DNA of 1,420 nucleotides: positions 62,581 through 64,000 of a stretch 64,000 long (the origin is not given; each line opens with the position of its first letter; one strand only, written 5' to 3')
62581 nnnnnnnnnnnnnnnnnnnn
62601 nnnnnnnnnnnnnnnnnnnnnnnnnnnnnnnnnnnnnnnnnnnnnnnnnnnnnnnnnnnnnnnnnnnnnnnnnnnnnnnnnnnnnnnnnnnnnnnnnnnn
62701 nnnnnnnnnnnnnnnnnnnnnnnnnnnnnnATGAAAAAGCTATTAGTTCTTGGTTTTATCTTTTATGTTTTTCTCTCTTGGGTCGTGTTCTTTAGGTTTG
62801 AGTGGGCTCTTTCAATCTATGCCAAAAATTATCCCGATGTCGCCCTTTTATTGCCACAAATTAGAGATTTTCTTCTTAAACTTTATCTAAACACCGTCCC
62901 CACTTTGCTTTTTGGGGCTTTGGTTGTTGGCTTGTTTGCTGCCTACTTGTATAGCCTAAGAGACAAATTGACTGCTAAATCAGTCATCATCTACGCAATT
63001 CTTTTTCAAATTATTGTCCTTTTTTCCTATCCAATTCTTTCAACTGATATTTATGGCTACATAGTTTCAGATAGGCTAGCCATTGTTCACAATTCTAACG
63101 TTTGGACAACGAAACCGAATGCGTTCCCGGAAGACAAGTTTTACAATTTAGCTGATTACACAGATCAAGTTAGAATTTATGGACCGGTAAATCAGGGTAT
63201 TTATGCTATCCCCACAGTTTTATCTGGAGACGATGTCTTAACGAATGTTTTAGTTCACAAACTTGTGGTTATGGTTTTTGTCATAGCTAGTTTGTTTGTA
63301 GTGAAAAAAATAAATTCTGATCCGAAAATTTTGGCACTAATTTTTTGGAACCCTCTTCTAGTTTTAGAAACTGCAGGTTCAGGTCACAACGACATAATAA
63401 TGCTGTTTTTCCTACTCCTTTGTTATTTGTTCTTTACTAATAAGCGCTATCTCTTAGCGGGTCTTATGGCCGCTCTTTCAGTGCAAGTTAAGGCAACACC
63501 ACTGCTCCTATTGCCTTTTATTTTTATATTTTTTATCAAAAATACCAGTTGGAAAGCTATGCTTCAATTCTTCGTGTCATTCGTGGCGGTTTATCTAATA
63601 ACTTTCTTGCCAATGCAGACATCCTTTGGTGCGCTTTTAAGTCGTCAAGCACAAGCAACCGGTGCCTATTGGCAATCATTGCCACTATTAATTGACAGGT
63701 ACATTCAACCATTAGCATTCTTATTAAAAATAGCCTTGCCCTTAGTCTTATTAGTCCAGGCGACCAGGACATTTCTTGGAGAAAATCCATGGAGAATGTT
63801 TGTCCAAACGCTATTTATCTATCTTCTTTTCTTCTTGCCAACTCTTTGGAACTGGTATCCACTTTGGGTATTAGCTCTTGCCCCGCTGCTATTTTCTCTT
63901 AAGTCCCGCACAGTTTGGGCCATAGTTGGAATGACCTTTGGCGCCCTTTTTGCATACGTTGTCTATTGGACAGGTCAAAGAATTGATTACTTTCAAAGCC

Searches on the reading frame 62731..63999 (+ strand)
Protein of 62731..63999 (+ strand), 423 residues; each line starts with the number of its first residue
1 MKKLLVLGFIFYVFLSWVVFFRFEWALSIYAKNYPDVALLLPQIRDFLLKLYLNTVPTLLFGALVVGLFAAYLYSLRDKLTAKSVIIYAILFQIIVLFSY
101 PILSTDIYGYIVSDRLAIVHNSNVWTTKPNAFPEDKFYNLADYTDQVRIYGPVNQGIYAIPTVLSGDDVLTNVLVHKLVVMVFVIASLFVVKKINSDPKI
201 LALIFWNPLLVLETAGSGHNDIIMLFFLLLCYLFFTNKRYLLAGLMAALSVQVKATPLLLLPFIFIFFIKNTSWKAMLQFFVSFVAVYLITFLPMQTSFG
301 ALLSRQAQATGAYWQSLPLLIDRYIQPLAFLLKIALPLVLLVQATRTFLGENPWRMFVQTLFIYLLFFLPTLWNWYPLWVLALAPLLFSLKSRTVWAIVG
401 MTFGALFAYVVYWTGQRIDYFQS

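Call 53: search_protein_families(library=pfam, proteins=[window:62731-63999:+], max_evalue=1)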
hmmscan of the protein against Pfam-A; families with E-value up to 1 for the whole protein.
window:62731-63999:+ (423 aa): 1 family
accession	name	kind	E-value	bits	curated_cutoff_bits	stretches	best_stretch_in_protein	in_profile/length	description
PF09594.16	GT87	-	6.9e-07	29.7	25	1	180-366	33-231/237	Glycosyltransferase family 87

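Call 82: search_protein_families(library=ncbifam, proteins=[window:62731-63999:+], max_evalue=0.01)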
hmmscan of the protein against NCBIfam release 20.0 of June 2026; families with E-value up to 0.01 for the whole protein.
window:62731-63999:+ (423 aa): 3 families
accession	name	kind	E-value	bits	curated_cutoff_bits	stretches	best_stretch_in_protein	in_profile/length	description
TIGR03459.1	crt_membr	equivalog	1.4e-12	47.3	439.4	1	87-271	82-269/470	alpha-(1->6)-mannopyranosyltransferase A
NF038066.1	MptB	equivalog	1.2e-06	27.3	40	1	80-230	133-291/553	polyprenol phosphomannose-dependent alpha 1,6 mannosyltransferase MptB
NF046093.1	AZOBR_p60025_fam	subfamily_domain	1.6e-05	24.2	150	1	175-285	119-228/232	AZOBR_p60025 family cell surface glycopolymer formation protein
